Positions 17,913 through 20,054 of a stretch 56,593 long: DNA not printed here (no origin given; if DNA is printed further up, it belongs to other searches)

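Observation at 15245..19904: Compositionally mosaic three-gene surface-protein cassette (candidate host-attachment locus)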

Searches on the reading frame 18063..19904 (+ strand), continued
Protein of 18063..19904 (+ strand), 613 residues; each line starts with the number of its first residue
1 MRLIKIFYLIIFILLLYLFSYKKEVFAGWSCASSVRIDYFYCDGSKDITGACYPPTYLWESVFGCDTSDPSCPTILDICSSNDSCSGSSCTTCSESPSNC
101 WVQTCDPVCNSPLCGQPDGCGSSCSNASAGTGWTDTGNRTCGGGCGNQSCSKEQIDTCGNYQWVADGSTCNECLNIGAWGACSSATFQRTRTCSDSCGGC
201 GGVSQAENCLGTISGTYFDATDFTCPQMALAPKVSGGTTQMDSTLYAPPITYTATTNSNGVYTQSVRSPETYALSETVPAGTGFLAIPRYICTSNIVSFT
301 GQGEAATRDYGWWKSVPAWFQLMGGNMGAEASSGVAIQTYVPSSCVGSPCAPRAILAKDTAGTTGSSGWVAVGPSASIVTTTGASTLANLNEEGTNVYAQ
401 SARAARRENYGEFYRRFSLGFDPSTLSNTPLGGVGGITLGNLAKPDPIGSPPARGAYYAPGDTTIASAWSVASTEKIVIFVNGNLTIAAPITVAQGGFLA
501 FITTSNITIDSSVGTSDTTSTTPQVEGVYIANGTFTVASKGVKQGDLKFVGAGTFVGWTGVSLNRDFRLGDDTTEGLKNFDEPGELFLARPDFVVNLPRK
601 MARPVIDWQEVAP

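Call 33: fold_search(model_id=the predicted structure, library=pdb)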
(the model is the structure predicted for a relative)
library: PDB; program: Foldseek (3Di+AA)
matches with E <= 10: 493; with E <= 0.001: 2
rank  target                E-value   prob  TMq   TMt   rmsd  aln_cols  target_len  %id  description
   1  6yoa_A                6.0e-04  1.00  0.15  0.59   4.1       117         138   14  Lig v 1 structure and the inflammatory response to the Ole e 1 protein family (released 2020-05-13)
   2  6yoa_B                7.8e-04  1.00  0.15  0.57   4.4       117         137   14  Lig v 1 structure and the inflammatory response to the Ole e 1 protein family (released 2020-05-13)
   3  6fwv_A                1.0e-03  1.00  0.14  0.17   5.3       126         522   13  The Bacillus anthracis TIE protein (released 2018-08-08)
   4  5j4m_A                1.3e-03  1.00  0.13  0.27   8.2       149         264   15  Crystal structure of shaft pilin SpaA from Lactobacillus rhamnosus GG - E269A/D295N double mutant (released 2016-07-20)
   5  5hdl_A                2.0e-03  1.00  0.13  0.27   8.2       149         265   15  Crystal structure of shaft pilin spaA from Lactobacillus rhamnosus GG - E269A mutant (released 2016-07-20)
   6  8bdw_H                2.1e-03  1.00  0.12  0.60   4.9       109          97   16  Crystal structure of CnaB2 domain from Lactobacillus plantarum (released 2023-02-22)
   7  5hts_A                2.4e-03  1.00  0.13  0.27   8.1       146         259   12  Crystal structure of shaft pilin spaA from Lactobacillus rhamnosus GG - D295N mutant (released 2016-07-20)
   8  5f44_A                2.9e-03  1.00  0.13  0.27   8.2       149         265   15  Crystal structure of shaft pilin spaA from Lactobacillus rhamnosus GG (released 2016-07-20)
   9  5hts_B                3.3e-03  1.00  0.13  0.27   8.2       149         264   15  Crystal structure of shaft pilin spaA from Lactobacillus rhamnosus GG - D295N mutant (released 2016-07-20)
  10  8bdw_A                3.8e-03  1.00  0.12  0.62   5.2       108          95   18  Crystal structure of CnaB2 domain from Lactobacillus plantarum (released 2023-02-22)
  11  5f44_B                4.3e-03  1.00  0.13  0.27   8.3       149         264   15  Crystal structure of shaft pilin spaA from Lactobacillus rhamnosus GG (released 2016-07-20)
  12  5j4m_C                4.5e-03  1.00  0.13  0.28   8.6       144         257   12  Crystal structure of shaft pilin SpaA from Lactobacillus rhamnosus GG - E269A/D295N double mutant (released 2016-07-20)
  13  4oq1                  5.9e-03  1.00  0.13  0.24   7.3       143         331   13  Structure of the Streptococcal ancillary pilin (released 2014-04-23)
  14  5hts_D                6.2e-03  1.00  0.13  0.29   8.0       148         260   12  Crystal structure of shaft pilin spaA from Lactobacillus rhamnosus GG - D295N mutant (released 2016-07-20)
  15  5hbb_A                8.0e-03  1.00  0.13  0.27   8.2       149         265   14  Crystal structure of shaft pilin spaA from Lactobacillus rhamnosus GG - E139A mutant (released 2016-07-20)
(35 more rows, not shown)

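Call 34: fold_search(model_id=the predicted structure, library=viral)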
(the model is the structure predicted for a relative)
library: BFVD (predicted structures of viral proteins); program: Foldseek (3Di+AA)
matches with E <= 10: 117; with E <= 0.001: 1
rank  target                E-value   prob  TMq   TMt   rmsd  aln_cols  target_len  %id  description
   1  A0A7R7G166            4.0e-04  1.00  0.16  0.32  19.2       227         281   13  (no name in the UniProt tables at hand)
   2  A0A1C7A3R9            4.3e-02  0.60  0.12  0.23  19.8       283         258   11  VP6 [Haloarcula californiae icosahedral virus 1]
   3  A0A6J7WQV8            4.3e-02  0.15  0.08  0.04  26.5       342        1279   13  Uncharacterized protein [uncultured Caudovirales phage]
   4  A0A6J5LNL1            9.5e-02  0.03  0.07  0.05  42.5       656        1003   14  Uncharacterized protein [uncultured Caudovirales phage]
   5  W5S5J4                1.0e-01  0.08  0.05  0.08  34.4       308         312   15  Collagen triple helix repeat protein [Pithovirus sibericum]
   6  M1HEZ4                2.5e-01  0.05  0.05  0.06  36.0       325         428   10  (no name in the UniProt tables at hand)
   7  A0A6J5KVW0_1          4.4e-01  0.02  0.05  0.04  37.6       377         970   17  Uncharacterized protein [uncultured Caudovirales phage]
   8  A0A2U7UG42            4.6e-01  0.18  0.11  0.21  26.0       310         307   11  Uncharacterized protein [Pandoravirus macleodensis]
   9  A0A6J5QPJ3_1          4.9e-01  0.02  0.09  0.08  57.6       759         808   11  Uncharacterized protein [uncultured Caudovirales phage]
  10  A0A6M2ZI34            7.1e-01  0.03  0.05  0.06  33.3       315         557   11  Virion protein [Synechococcus phage S-SCSM1]
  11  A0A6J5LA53            8.3e-01  0.04  0.06  0.09  36.8       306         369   13  Uncharacterized protein [uncultured Caudovirales phage]
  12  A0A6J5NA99            9.7e-01  0.03  0.05  0.06  42.2       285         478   10  Bacteriophage lambda, Stf, side tail fibre-repeat-2 [uncultured Caudovirales phage]
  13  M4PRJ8                1.1e+00  0.72  0.11  0.11   4.4       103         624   14  (no name in the UniProt tables at hand)
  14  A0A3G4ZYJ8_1          1.1e+00  0.03  0.07  0.05  12.1       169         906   15  Peptidase S74 domain-containing protein [Gaeavirus sp.]
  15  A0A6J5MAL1            1.3e+00  0.04  0.07  0.05  29.6       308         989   11  Major tropism determinant N-terminal domain-containing protein [uncultured Caudovirales phage]
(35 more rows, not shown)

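Call 38: find_related_loci(query=A1, collection=genome_contigs, flank=8000)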
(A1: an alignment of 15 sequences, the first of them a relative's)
Query A1 (613 aa) in genome_contigs; peptide patterns used: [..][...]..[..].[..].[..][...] (x = any residue, [..] = any of these).
165 stretches matched a pattern; 72 encode a relative of the query (tblastn E <= 1e-3); 71 distinct loci.
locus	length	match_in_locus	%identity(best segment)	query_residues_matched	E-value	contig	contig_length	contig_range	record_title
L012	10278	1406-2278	44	319-610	7e-59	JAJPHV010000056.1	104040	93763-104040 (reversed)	MAG: Chloroflexota bacterium isolate Centralia_MAG_208 k107_15010938, whole genome shotgun sequence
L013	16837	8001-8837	41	319-613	2e-56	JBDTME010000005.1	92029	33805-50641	MAG: Patescibacteria group bacterium isolate cluster3_bin.119 NODE_433_length_92029_cov_14.232903, whole genome shotgun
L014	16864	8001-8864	40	319-610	1e-55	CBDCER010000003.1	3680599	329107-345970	MAG: Aggregatilineales bacterium isolate 40d8095f-e3e6-4e4c-932d-ac8bc0a239c2 genome assembly, contig: contig_3, whole g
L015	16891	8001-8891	40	304-610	2e-54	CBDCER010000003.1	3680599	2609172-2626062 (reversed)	MAG: Aggregatilineales bacterium isolate 40d8095f-e3e6-4e4c-932d-ac8bc0a239c2 genome assembly, contig: contig_3, whole g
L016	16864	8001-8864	39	319-610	4e-53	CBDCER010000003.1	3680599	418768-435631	MAG: Aggregatilineales bacterium isolate 40d8095f-e3e6-4e4c-932d-ac8bc0a239c2 genome assembly, contig: contig_3, whole g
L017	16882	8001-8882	39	309-610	1e-51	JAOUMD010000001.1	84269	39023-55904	MAG: Candidatus Paceibacterota bacterium isolate 8_1_July_SF_Bin25 8_1_July_SF_Bin25_scaffold_57_c1, whole genome shotgu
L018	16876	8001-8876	36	319-610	1e-49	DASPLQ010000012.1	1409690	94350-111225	MAG TPA_asm: Vitreimonas sp. isolate SMAG_U12069 k141_91001, whole genome shotgun sequence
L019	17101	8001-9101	35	211-610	3e-48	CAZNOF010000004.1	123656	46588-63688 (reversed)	MAG TPA_asm: uncultured Pseudomonadales bacterium isolate SRP170004_co1_5 genome assembly, contig: NODE_148_length_12365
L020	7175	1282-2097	37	318-610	9e-46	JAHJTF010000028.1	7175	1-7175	MAG: Patescibacteria group bacterium isolate OS_PC_MetaG.mb.40 OS_PC_MetaG.mb.40_k141_538225, whole genome shotgun seque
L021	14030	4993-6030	39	256-613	2e-52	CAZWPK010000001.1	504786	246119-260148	MAG TPA_asm: uncultured Pseudomonadales bacterium isolate binchicken_co347_42 genome assembly, contig: NODE_5_length_504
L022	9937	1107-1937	37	318-610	9e-44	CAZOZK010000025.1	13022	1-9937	MAG TPA_asm: uncultured Pseudomonadales bacterium isolate SRP107338_co1_182 genome assembly, contig: NODE_5322_length_13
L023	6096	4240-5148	35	315-613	9e-40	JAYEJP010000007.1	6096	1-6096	MAG: Patescibacteria group bacterium isolate MAG160 MAG160_7, whole genome shotgun sequence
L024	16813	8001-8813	37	318-610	9e-40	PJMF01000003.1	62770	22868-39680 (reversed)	MAG: Candidatus Paceibacterota bacterium isolate Amazon_FNV_2010_13_2_2 contig_75_39324282_length_62770_multi_4_in_2_out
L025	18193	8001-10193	34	318-613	2e-38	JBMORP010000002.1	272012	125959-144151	MAG: Patescibacteria group bacterium isolate Betzabe_MAG183 MAG183_2, whole genome shotgun sequence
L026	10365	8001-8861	37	318-613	3e-38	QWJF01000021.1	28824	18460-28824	MAG: Chloroflexi bacterium isolate Casp150-chloro-G5 cas150-G5-c21, whole genome shotgun sequence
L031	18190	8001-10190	32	318-613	1e-32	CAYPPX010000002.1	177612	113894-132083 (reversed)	MAG TPA_asm: uncultured Pseudomonadales bacterium isolate SRP093185_co1_36 genome assembly, contig: NODE_10_length_17761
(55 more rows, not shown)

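Call 51: search_protein_families(library=pfam, proteins=[L031:4398-6293:+, L031:6363-7019:+, L031:8877-10205:+, L031:10202-10762:+, L031:10759-11253:-, L031:12583-13617:-, L031:13619-14443:-, L031:14519-15190:-, L031:15243-16439:-, L031:16446-17522:-], max_evalue=0.01)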
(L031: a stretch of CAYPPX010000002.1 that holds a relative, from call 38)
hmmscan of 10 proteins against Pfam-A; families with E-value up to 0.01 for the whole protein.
L031:4398-6293:+ (631 aa): 0 families

L031:6363-7019:+ (218 aa): 1 family
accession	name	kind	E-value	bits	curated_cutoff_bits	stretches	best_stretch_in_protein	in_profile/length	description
PF13858.11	DUF4199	-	0.0017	19.2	32.3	1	23-83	70-133/165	Protein of unknown function (DUF4199)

L031:8877-10205:+ (442 aa): 0 families

L031:10202-10762:+ (186 aa): 2 families
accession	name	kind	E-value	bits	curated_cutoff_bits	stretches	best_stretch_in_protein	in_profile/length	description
PF07963.17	N_methyl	-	0.00021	21.2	21.2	1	9-33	2-26/27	Prokaryotic N-terminal methylation motif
PF06143.16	Baculo_11_kDa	-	0.0088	16.1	28.4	0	18-56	36-74/84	Baculovirus 11 kDa family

L031:10759-11253:- (164 aa): 1 family
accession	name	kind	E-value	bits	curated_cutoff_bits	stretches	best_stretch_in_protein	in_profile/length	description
PF07963.17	N_methyl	-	0.0024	17.8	21.2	1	12-36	2-26/27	Prokaryotic N-terminal methylation motif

L031:12583-13617:- (344 aa): 0 families

L031:13619-14443:- (274 aa): 3 families
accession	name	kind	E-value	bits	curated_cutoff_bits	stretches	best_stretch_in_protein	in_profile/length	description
PF06750.18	A24_N_bact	-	1.2e-29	102.7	23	1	15-94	2-81/84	Bacterial Peptidase A24 N-terminal domain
PF01478.23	Peptidase_A24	-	6.2e-13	49.5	26.5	1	117-229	1-104/104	Type IV leader peptidase family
PF10217.14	DUF2039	-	0.0061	17.3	27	1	38-74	27-63/89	Uncharacterized conserved protein (DUF2039)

L031:14519-15190:- (223 aa): 1 family
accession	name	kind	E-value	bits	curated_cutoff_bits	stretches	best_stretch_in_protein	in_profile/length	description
PF07963.17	N_methyl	-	3.1e-08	33.3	21.2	1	24-50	1-27/27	Prokaryotic N-terminal methylation motif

L031:15243-16439:- (398 aa): 2 families
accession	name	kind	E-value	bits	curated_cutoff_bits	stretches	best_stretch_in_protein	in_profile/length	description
PF00482.28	T2SSF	-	8e-66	220.1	25.2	2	66-188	1-125/125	Type II secretion system (T2SS), protein F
PF20990.2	DUF2207_C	-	0.0015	18.8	33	1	92-236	71-187/247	Predicted membrane protein (DUF2207) C-terminal domain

L031:16446-17522:- (358 aa): 7 families
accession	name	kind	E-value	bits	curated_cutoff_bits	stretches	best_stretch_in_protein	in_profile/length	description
PF00437.27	T2SSE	-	8.3e-44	150.2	24.9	1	122-340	133-333/370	Type II/IV secretion system protein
PF25199.1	nSTAND_NTPase5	-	0.00057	20.2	34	1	128-172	38-82/145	Novel STAND NTPase 5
PF13555.12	AAA_29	-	0.00072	19.7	27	1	124-151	15-42/61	P-loop containing region of AAA domain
PF00265.24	TK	-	0.00089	19.6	20.6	1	133-255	3-130/176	Thymidine kinase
PF13476.12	AAA_23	-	0.004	18.3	27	0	130-151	18-39/201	AAA domain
PF13401.12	AAA_22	-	0.0043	17.8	27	1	130-167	4-33/130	AAA domain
PF00004.35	AAA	-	0.0057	17.5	21.2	0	134-213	1-66/131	ATPase family associated with various cellular activities (AAA)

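Call 73: search_protein_families(library=pfam, proteins=[P0036, P0045, P0039, P0085, P0107, P0063, P0128, P0080], max_evalue=0.001)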
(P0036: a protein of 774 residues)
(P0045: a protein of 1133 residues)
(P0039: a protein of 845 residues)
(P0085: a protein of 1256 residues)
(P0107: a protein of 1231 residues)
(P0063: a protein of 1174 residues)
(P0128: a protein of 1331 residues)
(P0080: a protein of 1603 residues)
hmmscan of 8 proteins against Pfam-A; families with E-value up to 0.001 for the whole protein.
P0036 (774 aa): 4 families
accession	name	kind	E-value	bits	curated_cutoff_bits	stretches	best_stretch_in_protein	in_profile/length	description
PF00090.25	TSP_1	-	3.9e-11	43.4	21.6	1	132-163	3-35/49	Thrombospondin type 1 domain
PF19035.6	TSP1_CCN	-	2.2e-05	25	27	1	133-167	6-44/44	CCN3 Nov like TSP1 domain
PF23981.1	DUF7305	-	3.2e-05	24.4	27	1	626-689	50-115/185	Domain of unknown function (DUF7305)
PF19030.6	TSP1_ADAMTS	-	0.00057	20.5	23.8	0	133-167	4-38/55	Thrombospondin type 1 domain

P0045 (1133 aa): 5 families
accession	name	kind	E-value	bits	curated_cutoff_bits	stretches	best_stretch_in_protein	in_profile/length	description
PF22633.2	F5_F8_type_C_2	-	1.7e-25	89.9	27.8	2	919-1022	2-91/91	NedA-like, galactose-binding domain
PF00754.31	F5_F8_type_C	-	2.9e-23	82.8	28.2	2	902-1032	4-124/127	F5/8 type C domain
PF00090.25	TSP_1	-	1.5e-14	54.4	21.6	1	266-297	3-36/49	Thrombospondin type 1 domain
PF19030.6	TSP1_ADAMTS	-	2e-13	50.8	23.8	0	267-301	4-39/55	Thrombospondin type 1 domain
PF19035.6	TSP1_CCN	-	2.5e-05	24.9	27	0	222-262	1-44/44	CCN3 Nov like TSP1 domain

P0039 (845 aa): 3 families
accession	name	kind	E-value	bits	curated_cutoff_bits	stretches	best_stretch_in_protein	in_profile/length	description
PF22633.2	F5_F8_type_C_2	-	7.3e-25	87.8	27.8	2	633-737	1-91/91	NedA-like, galactose-binding domain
PF00754.31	F5_F8_type_C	-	3e-21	76.3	28.2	2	164-289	2-127/127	F5/8 type C domain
PF23981.1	DUF7305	-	6.6e-05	23.3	27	1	542-622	50-132/185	Domain of unknown function (DUF7305)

P0085 (1256 aa): 2 families
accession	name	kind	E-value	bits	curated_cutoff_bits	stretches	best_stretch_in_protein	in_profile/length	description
PF00754.31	F5_F8_type_C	-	2.2e-13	50.9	28.2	2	752-871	10-125/127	F5/8 type C domain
PF22633.2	F5_F8_type_C_2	-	2.2e-12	47.8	27.8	2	529-623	2-88/91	NedA-like, galactose-binding domain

P0107 (1231 aa): 0 families

P0063 (1174 aa): 0 families

P0128 (1331 aa): 2 families
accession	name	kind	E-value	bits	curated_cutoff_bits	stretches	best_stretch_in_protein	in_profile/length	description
PF02368.24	Big_2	-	3.8e-06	27.2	22.8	1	396-466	6-66/79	Bacterial Ig-like domain (group 2)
PF00041.27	fn3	-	0.00021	21.8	25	0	819-859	13-42/84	Fibronectin type III domain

P0080 (1603 aa): 2 families
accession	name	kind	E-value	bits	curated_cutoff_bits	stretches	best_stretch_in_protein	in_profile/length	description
PF02368.24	Big_2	-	6.5e-08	32.9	22.8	2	346-416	5-66/79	Bacterial Ig-like domain (group 2)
PF23981.1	DUF7305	-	0.00058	20.2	27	1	1449-1508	50-110/185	Domain of unknown function (DUF7305)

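Call 81: search_protein_families(library=padloc, proteins=[window:18063-19904:+], max_evalue=0.01)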
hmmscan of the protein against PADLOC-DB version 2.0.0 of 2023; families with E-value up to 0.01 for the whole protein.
window:18063-19904:+ (613 aa): 0 families
